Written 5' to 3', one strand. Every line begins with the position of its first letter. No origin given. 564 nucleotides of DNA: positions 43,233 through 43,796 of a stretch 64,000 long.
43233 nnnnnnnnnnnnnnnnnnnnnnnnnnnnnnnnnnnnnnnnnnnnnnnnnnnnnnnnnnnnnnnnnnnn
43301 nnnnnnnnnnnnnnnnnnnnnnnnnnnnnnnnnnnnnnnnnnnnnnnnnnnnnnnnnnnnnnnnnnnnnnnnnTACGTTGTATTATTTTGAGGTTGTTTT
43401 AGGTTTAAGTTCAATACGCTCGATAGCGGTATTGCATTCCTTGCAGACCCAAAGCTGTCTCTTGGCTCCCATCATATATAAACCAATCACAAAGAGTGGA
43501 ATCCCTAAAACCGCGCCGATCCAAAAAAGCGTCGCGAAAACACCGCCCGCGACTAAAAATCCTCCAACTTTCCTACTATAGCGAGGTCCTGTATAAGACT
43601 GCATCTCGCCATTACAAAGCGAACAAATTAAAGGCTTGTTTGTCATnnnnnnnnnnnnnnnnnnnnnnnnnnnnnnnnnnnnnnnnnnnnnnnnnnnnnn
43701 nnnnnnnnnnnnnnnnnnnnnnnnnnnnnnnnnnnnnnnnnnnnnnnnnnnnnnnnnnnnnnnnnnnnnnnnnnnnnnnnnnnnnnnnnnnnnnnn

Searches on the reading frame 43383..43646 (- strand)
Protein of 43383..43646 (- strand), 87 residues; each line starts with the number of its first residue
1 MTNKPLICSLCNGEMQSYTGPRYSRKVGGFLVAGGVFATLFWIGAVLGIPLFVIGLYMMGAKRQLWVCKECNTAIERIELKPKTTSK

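Call 3: search_protein_families(library=pfam, proteins=[window:43383-43646:-], max_evalue=1)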
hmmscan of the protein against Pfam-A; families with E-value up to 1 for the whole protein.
window:43383-43646:- (87 aa): 8 families
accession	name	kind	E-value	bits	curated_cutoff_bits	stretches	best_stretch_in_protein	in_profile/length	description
PF14279.12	HNH_5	-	0.0066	16.8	27.5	0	65-74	32-42/56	HNH endonuclease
PF10601.15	zf-LITAF-like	-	0.01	16.4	23.8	1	4-77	4-68/70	LITAF-like zinc ribbon domain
PF12013.13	OrsD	-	0.042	14.7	26.6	1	57-80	3-26/114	Orsellinic acid/F9775 biosynthesis cluster protein D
PF08792.16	A2L_zn_ribbon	-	0.046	13.9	22.9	0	64-73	2-11/33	A2L zinc ribbon domain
PF06947.17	DUF1290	-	0.081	13.5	24.4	1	21-61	30-72/86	Protein of unknown function (DUF1290)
PF08274.17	Zn_Ribbon_YjdM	-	0.11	13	30.8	0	62-72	16-26/30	PhnA Zinc-Ribbon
PF23145.1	Zf_2nd_IFT121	-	0.12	12.5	25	0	62-80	13-31/45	IFT121, second zinc finger domain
PF14141.11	YqzM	-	0.54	10.8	27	1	29-47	20-38/42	YqzM-like protein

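Call 4: search_protein_families(library=ncbifam, proteins=[window:43383-43646:-], max_evalue=1)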
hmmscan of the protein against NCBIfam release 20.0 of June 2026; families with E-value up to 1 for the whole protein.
window:43383-43646:- (87 aa): 2 families
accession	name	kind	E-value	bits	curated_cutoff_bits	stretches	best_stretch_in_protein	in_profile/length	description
NF033497.1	rubre_like_arch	subfamily_domain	0.015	15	32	0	3-17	14-28/34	rubrerythrin-like domain-containing protein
NF007250.0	PRK09697.1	equivalog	0.25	11.3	180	1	38-73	26-65/139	putative general secretion pathway protein GspB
